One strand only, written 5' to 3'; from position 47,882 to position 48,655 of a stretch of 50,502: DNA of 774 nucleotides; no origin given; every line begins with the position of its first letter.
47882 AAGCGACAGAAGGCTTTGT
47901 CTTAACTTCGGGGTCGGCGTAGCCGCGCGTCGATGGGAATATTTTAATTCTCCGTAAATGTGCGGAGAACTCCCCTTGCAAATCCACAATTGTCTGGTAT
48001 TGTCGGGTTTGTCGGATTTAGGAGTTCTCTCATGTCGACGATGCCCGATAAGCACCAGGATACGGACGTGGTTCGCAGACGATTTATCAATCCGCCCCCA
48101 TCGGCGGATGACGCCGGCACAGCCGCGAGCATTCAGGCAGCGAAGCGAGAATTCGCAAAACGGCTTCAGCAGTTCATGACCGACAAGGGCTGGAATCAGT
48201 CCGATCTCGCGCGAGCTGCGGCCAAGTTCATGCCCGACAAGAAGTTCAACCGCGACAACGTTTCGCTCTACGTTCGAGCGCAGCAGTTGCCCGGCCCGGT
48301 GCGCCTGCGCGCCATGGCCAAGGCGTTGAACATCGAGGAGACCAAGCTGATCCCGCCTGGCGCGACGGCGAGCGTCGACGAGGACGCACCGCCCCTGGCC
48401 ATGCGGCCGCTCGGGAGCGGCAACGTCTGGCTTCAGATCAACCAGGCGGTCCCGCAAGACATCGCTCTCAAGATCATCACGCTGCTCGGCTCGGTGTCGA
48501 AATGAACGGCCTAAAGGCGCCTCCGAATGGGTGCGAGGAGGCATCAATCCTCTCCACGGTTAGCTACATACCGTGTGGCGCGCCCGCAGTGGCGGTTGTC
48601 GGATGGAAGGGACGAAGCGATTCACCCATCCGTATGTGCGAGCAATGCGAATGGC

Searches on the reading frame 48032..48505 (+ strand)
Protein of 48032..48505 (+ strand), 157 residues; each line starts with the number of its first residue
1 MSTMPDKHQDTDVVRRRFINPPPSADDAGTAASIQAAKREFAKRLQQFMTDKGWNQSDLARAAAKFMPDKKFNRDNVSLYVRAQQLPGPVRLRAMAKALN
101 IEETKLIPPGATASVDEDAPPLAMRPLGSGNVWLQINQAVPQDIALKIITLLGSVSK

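Call 9: search_protein_families(library=pfam, max_evalue=0.01, proteins=[window:48032-48505:+])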
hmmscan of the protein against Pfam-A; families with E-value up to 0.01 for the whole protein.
window:48032-48505:+ (157 aa): 1 family
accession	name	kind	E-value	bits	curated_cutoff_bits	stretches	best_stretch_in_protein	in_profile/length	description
PF13560.12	HTH_31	-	0.00099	19.8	27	1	40-102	1-57/64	Helix-turn-helix domain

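Call 10: search_protein_families(library=phrogs, max_evalue=0.001, proteins=[window:48032-48505:+])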
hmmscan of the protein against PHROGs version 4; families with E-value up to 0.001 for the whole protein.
window:48032-48505:+ (157 aa): 3 families
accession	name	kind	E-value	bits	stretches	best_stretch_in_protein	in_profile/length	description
phrog_2967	-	transcription regulation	1.1e-06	29.4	1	37-107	7-70/225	transcriptional regulator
phrog_8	-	transcription regulation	5.8e-05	23.7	1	39-101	75-130/346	transcriptional regulator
phrog_3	-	transcription regulation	9.3e-05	23.3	1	36-110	84-151/430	transcriptional repressor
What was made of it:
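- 48032..48505 (+): XRE / CI-type repressor gene (157 aa), the proposed binder of the motif. HTH_31 and PHROG repressor hits (calls 9, 10).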

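Call 29: find_homologous_proteins(query=window:48032-48505:+)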
Query window:48032-48505:+ (157 aa): 53 proteins with E <= 0.001 among 158 candidates.
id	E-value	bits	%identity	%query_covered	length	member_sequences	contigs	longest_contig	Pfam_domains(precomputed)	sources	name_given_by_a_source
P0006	2.7e-90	318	92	100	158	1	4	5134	-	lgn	-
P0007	1.1e-88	312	93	99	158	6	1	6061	-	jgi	jgi:transcriptional regulator with XRE-family HTH domain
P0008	8.9e-74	264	78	99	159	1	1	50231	PF13560.13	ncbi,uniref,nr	ncbi:helix-turn-helix domain-containing protein [Bradyrhizobium neotropicale]|uniref:helix-turn-heli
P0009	1.2e-73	264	82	97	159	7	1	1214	-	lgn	-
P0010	6.1e-73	261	80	97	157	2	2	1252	-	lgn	-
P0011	6.3e-69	248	76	97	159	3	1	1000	PF13560.13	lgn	-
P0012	4.3e-68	246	76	97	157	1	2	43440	-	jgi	jgi:transcriptional regulator with XRE-family HTH domain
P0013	5.9e-62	226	66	99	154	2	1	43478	-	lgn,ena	-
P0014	3.4e-61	223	65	99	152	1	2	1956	PF13560.13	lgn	-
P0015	1.0e-60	222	65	99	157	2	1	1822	PF13560.13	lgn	-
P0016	7.4e-60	219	62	99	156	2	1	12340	PF13560.13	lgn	-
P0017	4.0e-59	217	67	92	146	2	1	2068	PF13560.13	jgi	jgi:transcriptional regulator with XRE-family HTH domain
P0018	2.3e-55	204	66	97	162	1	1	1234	-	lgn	-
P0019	7.0e-45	170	55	97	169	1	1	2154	-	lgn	-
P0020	2.7e-43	165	60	89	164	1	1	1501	-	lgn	-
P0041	2.3e-26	110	50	75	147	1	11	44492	-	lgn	-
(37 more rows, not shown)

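Call 30: find_encoding_contigs(protein=P0008, flank=10000, max_places=2)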
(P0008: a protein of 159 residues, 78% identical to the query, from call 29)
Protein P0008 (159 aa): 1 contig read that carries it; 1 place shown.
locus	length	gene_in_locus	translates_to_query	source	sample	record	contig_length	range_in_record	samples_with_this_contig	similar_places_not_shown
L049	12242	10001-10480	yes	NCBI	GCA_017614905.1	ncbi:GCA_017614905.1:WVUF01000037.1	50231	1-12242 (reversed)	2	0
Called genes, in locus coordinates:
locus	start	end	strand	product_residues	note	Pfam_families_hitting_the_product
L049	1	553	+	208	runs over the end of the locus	-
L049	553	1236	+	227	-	-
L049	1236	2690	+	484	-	-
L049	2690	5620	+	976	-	-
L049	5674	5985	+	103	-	-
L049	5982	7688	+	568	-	-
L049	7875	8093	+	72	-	PF25612:DUF7940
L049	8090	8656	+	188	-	PF00959:Phage_lysozyme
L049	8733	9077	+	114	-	-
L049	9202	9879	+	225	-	-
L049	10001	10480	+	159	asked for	PF13560:HTH_31 (weak)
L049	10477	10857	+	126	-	PF00376:MerR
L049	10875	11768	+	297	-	PF00589:Phage_integrase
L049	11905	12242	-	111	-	?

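Call 31: find_encoding_contigs(protein=P0013, flank=10000, max_places=2)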
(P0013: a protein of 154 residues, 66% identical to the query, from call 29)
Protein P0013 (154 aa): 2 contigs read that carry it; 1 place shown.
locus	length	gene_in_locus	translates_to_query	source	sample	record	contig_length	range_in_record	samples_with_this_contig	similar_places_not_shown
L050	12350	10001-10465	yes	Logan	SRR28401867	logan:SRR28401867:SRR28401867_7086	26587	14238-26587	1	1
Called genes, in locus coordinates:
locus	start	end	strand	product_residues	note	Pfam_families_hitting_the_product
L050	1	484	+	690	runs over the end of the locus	-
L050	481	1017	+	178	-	-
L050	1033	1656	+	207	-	-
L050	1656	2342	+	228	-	-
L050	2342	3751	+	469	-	-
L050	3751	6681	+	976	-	-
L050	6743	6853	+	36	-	-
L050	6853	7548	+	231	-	-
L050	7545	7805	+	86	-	-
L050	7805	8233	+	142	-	-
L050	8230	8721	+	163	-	PF04116:FA_hydroxylase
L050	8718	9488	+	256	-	PF00089:Trypsin, PF13365:Trypsin_2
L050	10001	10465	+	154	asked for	-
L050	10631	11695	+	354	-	PF00589:Phage_integrase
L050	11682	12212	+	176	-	PF02945:Endonuclease_7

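Call 32: find_encoding_contigs(protein=P0041, flank=10000, max_places=2)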
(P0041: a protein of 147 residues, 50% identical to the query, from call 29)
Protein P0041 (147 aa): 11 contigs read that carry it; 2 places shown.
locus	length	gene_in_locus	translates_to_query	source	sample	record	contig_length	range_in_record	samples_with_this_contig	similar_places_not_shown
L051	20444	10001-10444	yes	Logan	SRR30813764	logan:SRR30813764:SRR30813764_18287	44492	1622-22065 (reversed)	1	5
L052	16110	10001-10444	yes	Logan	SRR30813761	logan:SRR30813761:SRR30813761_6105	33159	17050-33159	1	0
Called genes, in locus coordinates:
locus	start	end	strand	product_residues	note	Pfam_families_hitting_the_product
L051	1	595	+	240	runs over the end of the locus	-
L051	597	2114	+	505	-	-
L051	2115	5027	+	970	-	-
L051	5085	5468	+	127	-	-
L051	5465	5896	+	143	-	-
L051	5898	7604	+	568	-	-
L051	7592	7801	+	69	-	-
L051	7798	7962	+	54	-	-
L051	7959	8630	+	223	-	-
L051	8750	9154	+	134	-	PF00684:DnaJ_CXXCXGXG (weak)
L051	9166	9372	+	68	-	-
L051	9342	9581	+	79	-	-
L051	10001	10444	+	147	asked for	-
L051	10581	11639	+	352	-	PF00589:Phage_integrase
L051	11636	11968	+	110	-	-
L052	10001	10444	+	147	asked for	-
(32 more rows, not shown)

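Call 42: find_related_loci(query=A3, collection=genome_contigs, flank=10000)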
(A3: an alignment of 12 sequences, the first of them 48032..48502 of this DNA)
Query A3 (157 aa) in genome_contigs; peptide patterns used: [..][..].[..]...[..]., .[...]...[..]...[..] (x = any residue, [..] = any of these).
440 stretches matched a pattern; 73 encode a relative of the query (tblastn E <= 1e-3); 73 distinct loci.
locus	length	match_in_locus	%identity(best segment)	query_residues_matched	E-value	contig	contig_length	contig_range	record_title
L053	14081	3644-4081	45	12-157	3e-30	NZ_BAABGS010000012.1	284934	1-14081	Chelativorans composti strain JCM 17863 sequence12, whole genome shotgun sequence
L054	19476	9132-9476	43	38-151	4e-23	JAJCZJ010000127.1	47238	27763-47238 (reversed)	MAG: Deltaproteobacteria bacterium isolate OFTM157 OFTM157_126, whole genome shotgun sequence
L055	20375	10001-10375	43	23-154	1e-22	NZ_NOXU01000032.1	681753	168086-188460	Niveispirillum lacus strain 1-14 scaffold19, whole genome shotgun sequence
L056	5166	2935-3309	40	23-154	4e-21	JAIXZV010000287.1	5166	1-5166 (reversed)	MAG: Sphingomonadales bacterium isolate D8_MAG_00061 pond_D8_MAG_00061_000000000180, whole genome shotgun sequence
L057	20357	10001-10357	42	31-154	6e-21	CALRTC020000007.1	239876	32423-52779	MAG: Hydrogenophaga intermedia isolate JJ-JE56-12-2-mx-bin558 genome assembly, contig: JJ-RDS211-73-C7, whole genome sho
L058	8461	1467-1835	41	38-156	5e-20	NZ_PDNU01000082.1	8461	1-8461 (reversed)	Pseudoroseomonas rhizosphaerae strain YW11 contig82, whole genome shotgun sequence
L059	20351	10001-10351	40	38-152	3e-19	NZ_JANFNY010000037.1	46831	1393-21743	Roseomonas sp. GC11 NODE_37_length_46831_cov_39.889122, whole genome shotgun sequence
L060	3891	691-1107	32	14-152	5e-16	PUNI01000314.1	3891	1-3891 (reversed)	MAG: Rhodobacteraceae bacterium isolate B1Sed10_197m B1-Sed10-C39757, whole genome shotgun sequence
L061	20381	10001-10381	33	24-152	2e-15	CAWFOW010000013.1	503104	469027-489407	MAG: uncultured Alphaproteobacteria bacterium isolate MFD05684.bin.1.40 genome assembly, contig: contig_80236, whole gen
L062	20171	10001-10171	33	45-101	3e-7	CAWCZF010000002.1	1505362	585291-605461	MAG: uncultured Actinomycetota bacterium isolate MFD01213.bin.2.184 genome assembly, contig: contig_14214, whole genome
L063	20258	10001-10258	35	38-138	4e-7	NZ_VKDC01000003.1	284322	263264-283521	Fulvivirga sp. M361 scaffold3, whole genome shotgun sequence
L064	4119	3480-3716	31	23-101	3e-6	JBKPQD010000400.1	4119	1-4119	MAG: Chloroflexota bacterium isolate GS_EKS_MAG_00085 GS_EKS_000000777578, whole genome shotgun sequence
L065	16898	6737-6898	38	41-101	3e-6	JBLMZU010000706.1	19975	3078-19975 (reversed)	MAG: Bacteroidota bacterium isolate MAG195 PRJNA951521_bin52_renamed_705, whole genome shotgun sequence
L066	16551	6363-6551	37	38-107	5e-6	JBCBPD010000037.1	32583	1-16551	MAG: Bacteroidota bacterium isolate J06633_22 k141_56953_length_32583_cov_17.0000, whole genome shotgun sequence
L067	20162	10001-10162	38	41-101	5e-6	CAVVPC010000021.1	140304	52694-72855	MAG: uncultured Chloroflexia bacterium isolate MFD02199.bin.2.77 genome assembly, contig: contig_45975, whole genome sho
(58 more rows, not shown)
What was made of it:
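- Tried and rejected: genome_contigs scan with the XRE alignment (call 42).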

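Call 46: find_related_loci(query=A3, collection=viral_contigs, flank=10000)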
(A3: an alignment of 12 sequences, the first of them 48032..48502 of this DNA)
Query A3 (157 aa) in viral_contigs; peptide patterns used: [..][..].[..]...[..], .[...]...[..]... (x = any residue, [..] = any of these).
142 stretches matched a pattern; 45 encode a relative of the query (tblastn E <= 1e-3); 45 distinct loci.
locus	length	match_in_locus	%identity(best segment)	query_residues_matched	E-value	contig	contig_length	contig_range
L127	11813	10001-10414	45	15-152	4e-31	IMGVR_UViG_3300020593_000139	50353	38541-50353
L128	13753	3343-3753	41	15-152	7e-24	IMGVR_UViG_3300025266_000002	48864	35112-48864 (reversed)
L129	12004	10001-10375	43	23-154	6e-23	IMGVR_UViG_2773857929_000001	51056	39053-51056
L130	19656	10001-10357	43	41-157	2e-22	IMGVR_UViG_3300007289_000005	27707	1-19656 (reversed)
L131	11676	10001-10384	37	20-152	2e-22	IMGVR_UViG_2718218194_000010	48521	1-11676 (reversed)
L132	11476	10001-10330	37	38-152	4e-21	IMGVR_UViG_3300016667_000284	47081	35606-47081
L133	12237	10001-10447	35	10-154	9e-21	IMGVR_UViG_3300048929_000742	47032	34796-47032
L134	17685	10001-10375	33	23-152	2e-20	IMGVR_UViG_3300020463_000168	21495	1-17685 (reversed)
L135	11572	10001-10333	37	38-153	2e-20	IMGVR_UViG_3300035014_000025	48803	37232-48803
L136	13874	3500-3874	34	23-152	5e-20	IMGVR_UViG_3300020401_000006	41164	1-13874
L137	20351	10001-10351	36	38-152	2e-19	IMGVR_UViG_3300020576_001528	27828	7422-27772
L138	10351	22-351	37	38-152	5e-19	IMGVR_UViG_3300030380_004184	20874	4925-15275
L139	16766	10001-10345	42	38-152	6e-19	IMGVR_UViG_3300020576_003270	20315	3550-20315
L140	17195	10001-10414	33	6-151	6e-19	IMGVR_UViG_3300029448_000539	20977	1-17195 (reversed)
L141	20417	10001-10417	35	21-152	2e-18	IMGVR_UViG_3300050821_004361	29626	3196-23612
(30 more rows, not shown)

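Call 56: search_solved_structures(query=A3, max_evalue=1, show_alignments=1)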
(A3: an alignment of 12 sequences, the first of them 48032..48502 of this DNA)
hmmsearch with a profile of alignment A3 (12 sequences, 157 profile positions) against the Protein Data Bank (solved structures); distinct sequences matched with E-value up to 1: 32.
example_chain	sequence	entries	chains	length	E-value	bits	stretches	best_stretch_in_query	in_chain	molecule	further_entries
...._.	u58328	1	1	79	1.5e-05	28.2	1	37-104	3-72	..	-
3zhi_A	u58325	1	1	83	1.8e-05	28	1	35-105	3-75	CI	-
6tri_A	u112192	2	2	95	2e-05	27.8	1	38-105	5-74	CI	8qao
5a7l_A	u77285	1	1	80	2.1e-05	27.7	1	38-104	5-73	CI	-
6b9s_A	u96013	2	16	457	0.01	19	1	62-110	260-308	Methylphosphonate synthase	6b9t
2b5a_A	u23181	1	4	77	0.065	16.4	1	33-100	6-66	C.BclI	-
3vk0_A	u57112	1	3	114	0.093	15.9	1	35-106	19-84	Transcriptional regulator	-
3id7_A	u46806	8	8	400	0.3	14.2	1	44-92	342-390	Dipeptidase | renal dipeptidase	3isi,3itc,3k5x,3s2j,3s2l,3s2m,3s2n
3pr4_A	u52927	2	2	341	0.87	12.7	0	112-154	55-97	DNA polymerase IV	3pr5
2ago_A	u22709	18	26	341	0.87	12.7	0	112-154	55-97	DNA polymerase IV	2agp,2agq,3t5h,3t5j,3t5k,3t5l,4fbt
3gii_A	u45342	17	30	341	0.87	12.7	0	112-154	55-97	DNA polymerase IV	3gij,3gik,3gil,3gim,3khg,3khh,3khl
2rdi_A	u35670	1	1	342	0.87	12.7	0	112-154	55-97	DNA polymerase IV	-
4qwb_A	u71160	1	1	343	0.87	12.7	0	112-154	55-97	DNA polymerase IV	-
4tqr_A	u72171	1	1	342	0.88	12.7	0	112-154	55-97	DNA polymerase IV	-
9nke_A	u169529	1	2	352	0.88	12.7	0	112-154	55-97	DNA polymerase IV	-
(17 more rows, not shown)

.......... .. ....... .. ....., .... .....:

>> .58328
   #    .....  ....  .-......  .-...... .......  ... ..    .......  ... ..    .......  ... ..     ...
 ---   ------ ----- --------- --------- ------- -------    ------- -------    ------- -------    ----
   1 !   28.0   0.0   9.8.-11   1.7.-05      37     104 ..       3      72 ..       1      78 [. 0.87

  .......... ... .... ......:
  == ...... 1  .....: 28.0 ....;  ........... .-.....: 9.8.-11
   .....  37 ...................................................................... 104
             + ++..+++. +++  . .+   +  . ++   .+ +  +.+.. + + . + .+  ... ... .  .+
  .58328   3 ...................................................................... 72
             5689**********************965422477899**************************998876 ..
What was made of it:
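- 48032..48505 (+): The profile's best PDB hit is the TP901-1 CI N-terminal domain, E 1.5e-5 (call 56).
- On TP901-1 CI-type repressor: The profile against PDB gives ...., 3zhi, 6tri and 5a7l at E 1.5e-5 to 2.1e-5 (call 56).
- Checked: The protein at 48032-48505 is an XRE-type HTH protein (calls 9, 10, 56).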

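Call 74: predict_structure(alignment_id=A3)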
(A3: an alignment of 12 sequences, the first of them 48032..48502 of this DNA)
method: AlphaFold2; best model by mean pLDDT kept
length: 157 residues; sequences in the alignment: 12
mean_pLDDT: 68.5   pTM: 0.46
mean pLDDT of the five models: 68.5, 67.8, 66.1, 64.9, 63.2
residues with pLDDT >= 90: 3; 70-90: 83; 50-70: 39; < 50: 32
segments of 3 or more residues with pLDDT < 50: 1-4, 6-18, 24-26, 110-117
pLDDT, mean of each block of 10 residues (from residue 1): 43 44 50 72 86 89 84 86 82 86 67 47 58 65 74 59
secondary structure, 60 per line:
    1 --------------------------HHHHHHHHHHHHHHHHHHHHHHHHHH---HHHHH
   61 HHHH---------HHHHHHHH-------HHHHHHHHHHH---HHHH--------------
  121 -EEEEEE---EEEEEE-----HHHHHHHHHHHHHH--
elements in order: H27-52 H56-64 H74-81 H89-99 H103-106 E122-127 E131-136 H142-155
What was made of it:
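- Closest known: Cluster A mycobacteriophage. Different: The protein here shows only an XRE HTH plus a short, poorly modelled C-terminal part (calls 9, 74).
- The C-terminal part of the model has low confidence (call 74).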

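Call 80: fold_search(model_id=the predicted structure, library=pdb)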
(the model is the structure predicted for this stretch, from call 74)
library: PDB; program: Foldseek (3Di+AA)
matches with E <= 10: 402; with E <= 0.001: 0
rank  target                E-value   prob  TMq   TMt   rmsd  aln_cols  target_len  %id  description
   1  2b5a_B                1.1e-03  1.00  0.40  0.80   1.3        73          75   25  C.BclI, Control Element of the BclI Restriction-Modification System (released 2006-01-03)
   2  1y7y_B                1.2e-03  1.00  0.40  0.93   0.9        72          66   29  High-resolution crystal structure of the restriction-modification controller protein C.AhdI from Aeromonas hydrophila (released 2005-02-22)
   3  3vk0_B                1.2e-03  1.00  0.40  0.70   1.0        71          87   25  Crystal Structure of hypothetical transcription factor NHTF from Neisseria (released 2012-03-14)
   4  1y7y_A                2.4e-03  1.00  0.41  0.89   1.1        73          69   29  High-resolution crystal structure of the restriction-modification controller protein C.AhdI from Aeromonas hydrophila (released 2005-02-22)
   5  2b5a_A                2.6e-03  1.00  0.38  0.75   1.2        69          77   25  C.BclI, Control Element of the BclI Restriction-Modification System (released 2006-01-03)
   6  3vk0_C                3.1e-03  1.00  0.40  0.70   1.4        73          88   26  Crystal Structure of hypothetical transcription factor NHTF from Neisseria (released 2012-03-14)
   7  3vk0_A                4.0e-03  1.00  0.40  0.68   2.2        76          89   28  Crystal Structure of hypothetical transcription factor NHTF from Neisseria (released 2012-03-14)
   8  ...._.                4.5e-03  1.00  0.41  0.77   2.8        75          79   27  N-terminal domain of the CI repressor from bacteriophage TP901-1 in complex with the OL2 operator half-site (released 2013-12-25)
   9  2b5a_C                4.7e-03  1.00  0.38  0.77   1.0        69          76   25  C.BclI, Control Element of the BclI Restriction-Modification System (released 2006-01-03)
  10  2kpj_MODEL_1_A        5.3e-03  1.00  0.40  0.66  11.4       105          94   15  Solution Structure Of Protein SOS-response transcriptional repressor, LexA From Eubacterium rectale. Northeast (released 2009-11-17)
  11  5a7l                  6.3e-03  1.00  0.40  0.74   1.9        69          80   28  TP901-1 CI NTD (res 1-80) (released 2016-07-27)
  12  3zhi                  9.0e-03  1.00  0.40  0.82   1.9        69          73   28  N-terminal domain of the CI repressor from bacteriophage TP901-1 (released 2013-12-25)
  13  6b9r_C                1.1e-02  1.00  0.38  0.14  10.1       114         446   16  Streptomyces albus HEPD with substrate 2-hydroxyethylphosphonate (2-HEP) and Fe(II) bound (released 2017-12-20)
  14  6b9s_D                1.1e-02  1.00  0.40  0.15  12.7       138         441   14  MPnS crystallized in the absence of substrate (released 2017-12-20)
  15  4ob4_A                1.2e-02  1.00  0.39  0.82   2.3        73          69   15  Structure of the S. venezulae BldD DNA-binding domain (released 2014-11-19)
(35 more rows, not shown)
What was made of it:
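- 48032..48505 (+): Fold match in call 80.
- On TP901-1 CI-type repressor: Foldseek target-normalised TM-scores are 0.72-0.82 (call 80).
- Closest known: TP901-1 CI repressor. Same: It is the closest solved relative of the XRE DNA-binding domain (E 1.5e-5, call 56; Foldseek hit to the N-terminal domain bound to an operator half-site, call 80).
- Its profile's best PDB match is the TP901-1 CI N-terminal domain, and the fold search hits the complex of that domain with an operator half-site (calls 56, 80).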

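Call 85: search_dna_similar(query=window:48032-48502:+, collection=phages, mode=protein, max_rows=15)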
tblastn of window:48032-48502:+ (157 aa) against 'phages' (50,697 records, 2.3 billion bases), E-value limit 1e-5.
Records with a match: 2; places in all: 2; records where one place covers at least 80% of the query: 0.
Best place of each record, by identity: <60% 2.
By first word of the organism name: Rhizobium 1; Microcystis 1.
By host as written in the record: Rhizobium phaseoli INC1-2 1; Microcystis aeruginosa FACHB-1326 1.
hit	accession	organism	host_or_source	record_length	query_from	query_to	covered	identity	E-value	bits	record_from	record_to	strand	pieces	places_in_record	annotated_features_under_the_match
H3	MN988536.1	Rhizobium phage RHph_N65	Rhizobium phaseoli INC1-2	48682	38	152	73%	41.0%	3e-19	89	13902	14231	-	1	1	cro-like repressor protein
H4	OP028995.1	Microcystis phage Mae-Yong1326-1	Microcystis aeruginosa FACHB-1326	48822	41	152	71%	31.9%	1e-11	67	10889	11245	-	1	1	transcriptional repressor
